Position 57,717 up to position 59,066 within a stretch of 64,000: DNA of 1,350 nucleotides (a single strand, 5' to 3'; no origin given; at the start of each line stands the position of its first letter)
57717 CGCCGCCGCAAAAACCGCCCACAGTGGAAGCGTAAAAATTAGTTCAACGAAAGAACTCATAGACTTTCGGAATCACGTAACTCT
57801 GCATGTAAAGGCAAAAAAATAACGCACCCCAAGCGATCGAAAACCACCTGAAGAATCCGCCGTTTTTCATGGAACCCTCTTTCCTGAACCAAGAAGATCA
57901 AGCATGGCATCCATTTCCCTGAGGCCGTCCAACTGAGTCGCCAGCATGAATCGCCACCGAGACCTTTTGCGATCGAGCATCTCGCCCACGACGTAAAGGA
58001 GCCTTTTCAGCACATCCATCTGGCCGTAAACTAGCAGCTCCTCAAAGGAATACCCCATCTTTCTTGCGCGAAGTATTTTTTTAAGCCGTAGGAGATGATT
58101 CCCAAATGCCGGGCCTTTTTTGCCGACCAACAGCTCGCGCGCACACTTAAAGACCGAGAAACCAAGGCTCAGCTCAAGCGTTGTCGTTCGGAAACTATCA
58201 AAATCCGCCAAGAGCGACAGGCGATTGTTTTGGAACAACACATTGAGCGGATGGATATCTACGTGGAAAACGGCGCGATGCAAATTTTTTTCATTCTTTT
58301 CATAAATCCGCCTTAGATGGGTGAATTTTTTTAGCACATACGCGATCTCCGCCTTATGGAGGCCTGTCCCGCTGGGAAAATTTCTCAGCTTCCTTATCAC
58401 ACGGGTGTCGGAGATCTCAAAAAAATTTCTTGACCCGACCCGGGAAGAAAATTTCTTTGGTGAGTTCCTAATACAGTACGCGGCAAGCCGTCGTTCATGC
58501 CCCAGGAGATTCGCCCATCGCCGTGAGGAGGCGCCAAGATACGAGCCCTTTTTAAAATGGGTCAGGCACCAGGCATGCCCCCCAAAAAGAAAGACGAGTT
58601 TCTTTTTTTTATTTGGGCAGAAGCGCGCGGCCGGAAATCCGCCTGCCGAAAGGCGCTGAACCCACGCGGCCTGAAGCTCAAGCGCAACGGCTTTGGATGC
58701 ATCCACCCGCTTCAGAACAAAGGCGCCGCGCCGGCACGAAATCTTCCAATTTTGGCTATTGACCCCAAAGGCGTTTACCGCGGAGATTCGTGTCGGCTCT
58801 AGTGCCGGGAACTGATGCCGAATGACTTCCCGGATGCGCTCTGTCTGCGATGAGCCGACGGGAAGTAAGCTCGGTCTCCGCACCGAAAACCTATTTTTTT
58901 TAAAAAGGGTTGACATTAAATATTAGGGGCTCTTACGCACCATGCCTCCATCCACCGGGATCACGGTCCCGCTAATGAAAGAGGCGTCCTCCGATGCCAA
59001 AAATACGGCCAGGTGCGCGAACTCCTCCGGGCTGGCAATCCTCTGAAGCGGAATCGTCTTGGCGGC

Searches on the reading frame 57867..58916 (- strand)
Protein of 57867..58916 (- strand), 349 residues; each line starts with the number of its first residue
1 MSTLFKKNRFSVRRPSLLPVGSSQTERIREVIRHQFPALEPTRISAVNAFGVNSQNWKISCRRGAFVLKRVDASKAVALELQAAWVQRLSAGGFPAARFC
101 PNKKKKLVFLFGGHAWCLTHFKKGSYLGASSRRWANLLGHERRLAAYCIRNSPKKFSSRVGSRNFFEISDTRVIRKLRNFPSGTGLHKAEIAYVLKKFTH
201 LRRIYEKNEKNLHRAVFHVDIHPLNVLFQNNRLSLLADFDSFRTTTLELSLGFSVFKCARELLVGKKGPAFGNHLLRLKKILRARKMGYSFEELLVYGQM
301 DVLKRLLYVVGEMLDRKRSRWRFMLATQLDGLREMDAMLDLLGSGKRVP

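Call 3: search_protein_families(library=pfam, proteins=[window:57867-58916:-], max_evalue=0.01)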
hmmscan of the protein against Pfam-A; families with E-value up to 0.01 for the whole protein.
window:57867-58916:- (349 aa): 1 family
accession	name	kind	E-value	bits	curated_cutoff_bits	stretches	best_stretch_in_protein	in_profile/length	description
PF01636.29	APH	-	3.9e-06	27.2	23.2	1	51-241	8-196/239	Phosphotransferase enzyme family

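Call 4: search_protein_families(library=ncbifam, proteins=[window:57867-58916:-], max_evalue=0.01)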
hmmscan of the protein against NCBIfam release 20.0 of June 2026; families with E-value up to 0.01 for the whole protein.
window:57867-58916:- (349 aa): 2 families
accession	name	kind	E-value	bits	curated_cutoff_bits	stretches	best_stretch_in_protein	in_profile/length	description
NF003558.0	PRK05231.1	equivalog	5e-07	29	271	1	51-241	33-214/322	homoserine kinase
TIGR00938.1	thrB_alt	equivalog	2.1e-05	24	255.9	1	49-239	31-212/307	homoserine kinase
